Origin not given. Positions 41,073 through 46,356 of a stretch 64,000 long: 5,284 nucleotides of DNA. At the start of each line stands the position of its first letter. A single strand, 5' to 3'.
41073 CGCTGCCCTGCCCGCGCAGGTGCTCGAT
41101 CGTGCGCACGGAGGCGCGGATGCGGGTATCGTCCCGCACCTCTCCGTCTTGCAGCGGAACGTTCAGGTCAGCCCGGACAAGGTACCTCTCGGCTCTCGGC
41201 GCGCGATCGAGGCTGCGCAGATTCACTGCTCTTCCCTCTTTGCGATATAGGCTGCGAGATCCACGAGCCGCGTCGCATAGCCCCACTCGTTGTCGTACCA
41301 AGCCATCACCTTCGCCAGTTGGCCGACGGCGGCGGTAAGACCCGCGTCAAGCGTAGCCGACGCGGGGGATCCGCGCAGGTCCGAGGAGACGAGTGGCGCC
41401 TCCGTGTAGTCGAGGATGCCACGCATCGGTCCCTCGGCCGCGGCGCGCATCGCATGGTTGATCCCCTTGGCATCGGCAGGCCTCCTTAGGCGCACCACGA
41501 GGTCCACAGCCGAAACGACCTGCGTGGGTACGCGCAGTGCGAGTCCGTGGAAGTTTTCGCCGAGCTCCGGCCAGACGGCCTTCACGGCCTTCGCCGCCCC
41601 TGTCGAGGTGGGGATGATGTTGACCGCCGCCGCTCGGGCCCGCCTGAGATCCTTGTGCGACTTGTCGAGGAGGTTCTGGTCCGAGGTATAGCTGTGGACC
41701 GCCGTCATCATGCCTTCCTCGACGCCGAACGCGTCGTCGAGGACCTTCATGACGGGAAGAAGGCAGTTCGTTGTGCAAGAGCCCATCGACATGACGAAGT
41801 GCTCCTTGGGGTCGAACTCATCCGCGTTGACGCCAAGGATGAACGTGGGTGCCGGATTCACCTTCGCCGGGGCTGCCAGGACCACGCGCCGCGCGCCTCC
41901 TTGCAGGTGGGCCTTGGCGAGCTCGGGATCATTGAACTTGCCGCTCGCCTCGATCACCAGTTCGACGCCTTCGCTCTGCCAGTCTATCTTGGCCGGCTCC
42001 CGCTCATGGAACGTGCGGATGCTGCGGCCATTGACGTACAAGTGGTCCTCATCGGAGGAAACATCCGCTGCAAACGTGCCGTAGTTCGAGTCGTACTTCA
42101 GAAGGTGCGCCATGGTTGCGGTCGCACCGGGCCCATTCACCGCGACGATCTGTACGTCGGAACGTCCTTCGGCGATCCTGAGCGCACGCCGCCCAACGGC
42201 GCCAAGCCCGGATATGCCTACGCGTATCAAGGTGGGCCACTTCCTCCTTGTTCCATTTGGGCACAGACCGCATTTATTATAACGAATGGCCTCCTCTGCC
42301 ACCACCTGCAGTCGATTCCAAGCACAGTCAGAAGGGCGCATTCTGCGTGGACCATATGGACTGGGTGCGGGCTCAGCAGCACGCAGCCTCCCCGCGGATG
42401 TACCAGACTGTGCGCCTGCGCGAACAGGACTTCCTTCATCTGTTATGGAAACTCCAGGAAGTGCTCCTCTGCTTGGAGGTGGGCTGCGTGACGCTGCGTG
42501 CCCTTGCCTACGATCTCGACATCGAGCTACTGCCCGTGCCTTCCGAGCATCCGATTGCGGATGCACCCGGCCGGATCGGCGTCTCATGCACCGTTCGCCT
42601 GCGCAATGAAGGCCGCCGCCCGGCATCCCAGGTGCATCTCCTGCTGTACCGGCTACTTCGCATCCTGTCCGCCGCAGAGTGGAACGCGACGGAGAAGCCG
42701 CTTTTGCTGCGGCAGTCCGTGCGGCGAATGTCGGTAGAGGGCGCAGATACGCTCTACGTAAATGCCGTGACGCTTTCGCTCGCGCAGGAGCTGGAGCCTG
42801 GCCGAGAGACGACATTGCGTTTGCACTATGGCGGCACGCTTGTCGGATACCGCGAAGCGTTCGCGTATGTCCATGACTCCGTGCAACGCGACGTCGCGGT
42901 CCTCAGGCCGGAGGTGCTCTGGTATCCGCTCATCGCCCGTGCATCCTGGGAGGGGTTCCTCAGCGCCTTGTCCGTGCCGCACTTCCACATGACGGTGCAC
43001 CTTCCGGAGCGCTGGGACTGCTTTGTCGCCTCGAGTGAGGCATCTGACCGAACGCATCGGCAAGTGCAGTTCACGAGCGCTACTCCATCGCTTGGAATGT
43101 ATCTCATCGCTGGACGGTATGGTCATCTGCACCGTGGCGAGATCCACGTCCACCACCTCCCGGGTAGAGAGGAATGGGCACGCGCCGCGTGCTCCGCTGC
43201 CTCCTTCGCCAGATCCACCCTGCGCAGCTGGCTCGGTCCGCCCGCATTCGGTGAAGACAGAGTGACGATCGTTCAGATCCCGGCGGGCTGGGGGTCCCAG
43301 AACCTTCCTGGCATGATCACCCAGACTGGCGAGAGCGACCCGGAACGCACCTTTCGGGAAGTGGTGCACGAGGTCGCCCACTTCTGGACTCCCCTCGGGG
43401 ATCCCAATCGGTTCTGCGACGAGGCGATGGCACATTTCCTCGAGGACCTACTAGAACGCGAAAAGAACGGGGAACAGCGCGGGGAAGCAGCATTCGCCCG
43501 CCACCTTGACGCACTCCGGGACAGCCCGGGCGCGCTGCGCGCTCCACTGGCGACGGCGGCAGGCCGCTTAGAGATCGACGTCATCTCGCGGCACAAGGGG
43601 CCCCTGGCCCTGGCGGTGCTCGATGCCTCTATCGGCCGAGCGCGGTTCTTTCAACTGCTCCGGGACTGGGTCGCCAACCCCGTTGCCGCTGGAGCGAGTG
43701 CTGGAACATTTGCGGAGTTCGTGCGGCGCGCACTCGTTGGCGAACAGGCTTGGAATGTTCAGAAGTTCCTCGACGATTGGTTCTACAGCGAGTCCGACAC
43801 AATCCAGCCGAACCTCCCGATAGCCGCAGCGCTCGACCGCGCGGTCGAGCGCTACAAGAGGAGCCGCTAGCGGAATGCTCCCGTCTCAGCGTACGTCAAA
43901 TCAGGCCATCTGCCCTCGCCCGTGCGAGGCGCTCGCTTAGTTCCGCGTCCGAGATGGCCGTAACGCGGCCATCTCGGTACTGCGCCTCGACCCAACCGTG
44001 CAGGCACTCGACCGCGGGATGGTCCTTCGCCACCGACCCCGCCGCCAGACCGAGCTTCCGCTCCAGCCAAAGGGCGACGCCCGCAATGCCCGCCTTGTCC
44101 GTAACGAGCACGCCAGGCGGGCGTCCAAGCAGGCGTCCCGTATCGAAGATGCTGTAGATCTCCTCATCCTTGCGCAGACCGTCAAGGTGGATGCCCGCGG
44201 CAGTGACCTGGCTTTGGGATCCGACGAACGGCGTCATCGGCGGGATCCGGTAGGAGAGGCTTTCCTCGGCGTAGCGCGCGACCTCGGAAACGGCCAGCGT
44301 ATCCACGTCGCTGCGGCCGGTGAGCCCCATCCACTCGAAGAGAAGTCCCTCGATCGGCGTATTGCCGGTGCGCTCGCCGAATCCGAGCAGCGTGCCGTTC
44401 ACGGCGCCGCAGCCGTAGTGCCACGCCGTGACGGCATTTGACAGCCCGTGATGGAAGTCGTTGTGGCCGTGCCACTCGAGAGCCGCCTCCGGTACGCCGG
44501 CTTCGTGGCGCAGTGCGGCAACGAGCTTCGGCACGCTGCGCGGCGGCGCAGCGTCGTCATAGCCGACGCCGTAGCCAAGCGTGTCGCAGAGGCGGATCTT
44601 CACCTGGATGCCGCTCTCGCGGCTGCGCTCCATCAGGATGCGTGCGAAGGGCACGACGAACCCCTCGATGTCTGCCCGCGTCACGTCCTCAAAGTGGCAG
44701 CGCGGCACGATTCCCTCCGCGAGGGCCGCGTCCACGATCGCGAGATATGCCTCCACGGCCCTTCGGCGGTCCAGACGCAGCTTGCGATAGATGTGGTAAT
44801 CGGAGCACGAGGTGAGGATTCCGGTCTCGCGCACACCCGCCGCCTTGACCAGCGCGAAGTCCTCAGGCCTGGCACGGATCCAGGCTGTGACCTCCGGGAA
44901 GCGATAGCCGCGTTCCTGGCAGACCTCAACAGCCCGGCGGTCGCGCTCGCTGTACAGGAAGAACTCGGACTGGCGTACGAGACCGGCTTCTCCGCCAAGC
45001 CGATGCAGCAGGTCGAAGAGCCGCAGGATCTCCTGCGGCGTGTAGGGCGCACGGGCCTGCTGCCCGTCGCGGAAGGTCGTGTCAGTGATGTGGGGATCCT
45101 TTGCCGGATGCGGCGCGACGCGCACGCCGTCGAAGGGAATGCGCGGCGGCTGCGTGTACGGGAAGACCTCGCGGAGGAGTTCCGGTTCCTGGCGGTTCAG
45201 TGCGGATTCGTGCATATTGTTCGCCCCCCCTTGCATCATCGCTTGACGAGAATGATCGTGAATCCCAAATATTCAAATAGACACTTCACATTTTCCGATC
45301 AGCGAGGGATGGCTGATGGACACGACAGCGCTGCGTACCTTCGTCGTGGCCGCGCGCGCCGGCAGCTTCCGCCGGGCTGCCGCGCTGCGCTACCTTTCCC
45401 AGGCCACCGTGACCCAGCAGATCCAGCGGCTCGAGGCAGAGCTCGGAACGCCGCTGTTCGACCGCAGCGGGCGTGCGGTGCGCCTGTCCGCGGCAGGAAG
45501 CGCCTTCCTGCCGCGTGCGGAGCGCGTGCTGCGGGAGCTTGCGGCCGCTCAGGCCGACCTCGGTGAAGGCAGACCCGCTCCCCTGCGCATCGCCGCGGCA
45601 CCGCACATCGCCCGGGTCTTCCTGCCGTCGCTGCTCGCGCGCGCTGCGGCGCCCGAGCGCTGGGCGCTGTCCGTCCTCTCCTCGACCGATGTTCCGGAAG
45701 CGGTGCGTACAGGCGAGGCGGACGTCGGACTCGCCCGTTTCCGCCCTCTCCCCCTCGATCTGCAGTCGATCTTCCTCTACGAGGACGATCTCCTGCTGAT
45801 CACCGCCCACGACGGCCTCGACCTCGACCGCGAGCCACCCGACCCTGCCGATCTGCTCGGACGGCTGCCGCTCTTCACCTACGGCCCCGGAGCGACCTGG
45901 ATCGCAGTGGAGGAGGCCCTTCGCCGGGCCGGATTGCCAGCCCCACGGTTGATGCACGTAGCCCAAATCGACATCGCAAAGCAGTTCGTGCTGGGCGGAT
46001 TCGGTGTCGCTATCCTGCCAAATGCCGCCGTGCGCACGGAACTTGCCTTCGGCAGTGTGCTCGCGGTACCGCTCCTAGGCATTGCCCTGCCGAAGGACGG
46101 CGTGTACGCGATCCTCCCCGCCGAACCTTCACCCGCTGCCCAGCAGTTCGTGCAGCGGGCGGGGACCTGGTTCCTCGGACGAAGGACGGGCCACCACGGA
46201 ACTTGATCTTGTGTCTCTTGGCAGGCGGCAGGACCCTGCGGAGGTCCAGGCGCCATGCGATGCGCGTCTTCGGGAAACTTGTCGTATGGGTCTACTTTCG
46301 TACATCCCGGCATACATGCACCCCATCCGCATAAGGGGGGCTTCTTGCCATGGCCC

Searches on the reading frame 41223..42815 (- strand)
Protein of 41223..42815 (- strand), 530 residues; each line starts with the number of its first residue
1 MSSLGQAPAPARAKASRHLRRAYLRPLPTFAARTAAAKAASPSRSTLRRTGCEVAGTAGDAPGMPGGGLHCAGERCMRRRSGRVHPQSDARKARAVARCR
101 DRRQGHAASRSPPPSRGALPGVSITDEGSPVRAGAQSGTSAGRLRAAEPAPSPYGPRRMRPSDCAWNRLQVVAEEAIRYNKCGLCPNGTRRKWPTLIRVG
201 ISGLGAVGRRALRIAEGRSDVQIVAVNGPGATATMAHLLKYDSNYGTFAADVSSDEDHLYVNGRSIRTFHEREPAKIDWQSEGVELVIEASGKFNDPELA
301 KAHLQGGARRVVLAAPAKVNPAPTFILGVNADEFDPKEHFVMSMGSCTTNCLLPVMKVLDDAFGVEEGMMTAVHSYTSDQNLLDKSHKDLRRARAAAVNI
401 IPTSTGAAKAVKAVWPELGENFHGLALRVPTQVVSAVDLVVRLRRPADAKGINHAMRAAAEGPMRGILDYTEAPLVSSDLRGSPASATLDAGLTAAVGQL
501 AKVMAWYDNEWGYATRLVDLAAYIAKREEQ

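Call 67: search_protein_families(library=pfam, proteins=[window:41223-42815:-], max_evalue=0.00001)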
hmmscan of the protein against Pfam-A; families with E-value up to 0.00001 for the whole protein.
window:41223-42815:- (530 aa): 2 families
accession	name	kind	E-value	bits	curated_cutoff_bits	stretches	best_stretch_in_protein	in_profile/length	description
PF02800.25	Gp_dh_C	-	1e-59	201.1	24.4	1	352-507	1-158/158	Glyceraldehyde 3-phosphate dehydrogenase, C-terminal domain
PF00044.30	Gp_dh_N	-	1.5e-29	102.6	31.7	1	197-296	1-100/101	Glyceraldehyde 3-phosphate dehydrogenase, NAD binding domain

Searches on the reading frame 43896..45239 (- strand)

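Call 67: search_protein_families(library=pfam, proteins=[window:43896-45239:-], max_evalue=0.00001)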
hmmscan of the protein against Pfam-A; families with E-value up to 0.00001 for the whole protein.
window:43896-45239:- (447 aa): 1 family
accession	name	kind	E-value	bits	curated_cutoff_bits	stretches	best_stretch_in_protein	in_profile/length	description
PF00682.25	HMGL-like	-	3.1e-32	112.5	29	1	50-321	3-257/260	HMGL-like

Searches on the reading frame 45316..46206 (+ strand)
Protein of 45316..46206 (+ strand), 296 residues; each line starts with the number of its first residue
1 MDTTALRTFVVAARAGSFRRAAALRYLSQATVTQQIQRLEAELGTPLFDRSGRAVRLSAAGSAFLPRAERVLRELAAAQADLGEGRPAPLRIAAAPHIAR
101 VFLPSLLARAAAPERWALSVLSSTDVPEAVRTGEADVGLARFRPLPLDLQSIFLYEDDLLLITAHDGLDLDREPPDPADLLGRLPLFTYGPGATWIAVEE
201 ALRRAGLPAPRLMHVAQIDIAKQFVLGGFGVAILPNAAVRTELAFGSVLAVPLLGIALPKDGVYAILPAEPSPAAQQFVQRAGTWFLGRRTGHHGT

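Call 3: search_protein_families(library=pfam, proteins=[window:45316-46206:+], max_evalue=0.01)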
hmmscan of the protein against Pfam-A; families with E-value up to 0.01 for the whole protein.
window:45316-46206:+ (296 aa): 3 families
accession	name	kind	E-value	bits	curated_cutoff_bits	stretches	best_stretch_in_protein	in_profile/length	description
PF03466.25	LysR_substrate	-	5.3e-29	101.5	28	1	88-282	6-204/209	LysR substrate binding domain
PF00126.33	HTH_1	-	1.1e-19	70.6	26.6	1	5-61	3-59/60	Bacterial regulatory helix-turn-helix protein, lysR family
PF13556.12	HTH_30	-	0.0067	16.6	27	0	13-54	10-51/59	PucR C-terminal helix-turn-helix domain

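Call 4: search_protein_families(library=ncbifam, proteins=[window:45316-46206:+], max_evalue=0.01)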
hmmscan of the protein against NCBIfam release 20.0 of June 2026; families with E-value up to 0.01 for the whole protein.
window:45316-46206:+ (296 aa): 52 families (the best 25 are shown)
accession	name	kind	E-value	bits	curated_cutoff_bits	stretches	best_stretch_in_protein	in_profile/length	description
NF040786.1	LysR_Sec_metab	equivalog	1.1e-30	106.7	250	1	1-255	1-266/298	selenium metabolism-associated LysR family transcriptional regulator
NF008352.0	PRK11139.1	subfamily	7.3e-26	90.9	288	1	4-287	9-289/305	transcriptional regulator GcvA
NF008416.0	PRK11242.1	equivalog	1.8e-24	86.6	277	1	6-241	6-248/300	transcriptional regulator CynR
TIGR02424.1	TF_pcaQ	equivalog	2.2e-19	69.5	303.8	1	6-280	8-292/300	pca operon transcription factor PcaQ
TIGR03339.1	phn_lysR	subfamily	5.9e-19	68.4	341.1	1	6-242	2-241/279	aminoethylphosphonate catabolism associated LysR family transcriptional regulator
NF047520.1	trans_act_CidR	equivalog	2.1e-18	66.5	415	1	1-240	1-246/292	cidABC operon transcriptional activator CidR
NF053705.1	TransRegGltCGpos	equivalog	3.1e-18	66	350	1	1-243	1-250/300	glutamate biosynthesis transcriptional regulator GltC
NF040889.1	trans_reg_YeiE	equivalog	3.5e-18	65.9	480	1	6-253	8-256/288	DNA-binding transcriptional regulator YeiE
NF052633.1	LysR_TF_PsrA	exception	2.3e-17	62.9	540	1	4-162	8-172/297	L-proline-binding transcription factor PsrA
NF041036.1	decaheme_TF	subfamily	6.6e-17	61.9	210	1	1-109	1-110/301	multiheme cytochrome-associated LysR family transcriptional regulator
NF008722.0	PRK11716.1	equivalog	7.9e-17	61.2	246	1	1-239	1-246/293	HTH-type transcriptional activator IlvY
NF047711.1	PutUtilRegPtrR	equivalog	1.6e-16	60.3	400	1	1-239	1-239/283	putrescine utilization regulator PtrR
NF007385.0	PRK09906.1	equivalog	3.1e-16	59.4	356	1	1-164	1-169/296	DNA-binding transcriptional regulator HcaR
TIGR03418.1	chol_sulf_TF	equivalog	4.9e-16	58.6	324.8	1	3-279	3-285/291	choline sulfate utilization transcriptional regulator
NF040888.1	trans_reg_YafC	equivalog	4.1e-15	55.4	470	1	5-106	7-112/293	DNA-binding transcriptional regulator YafC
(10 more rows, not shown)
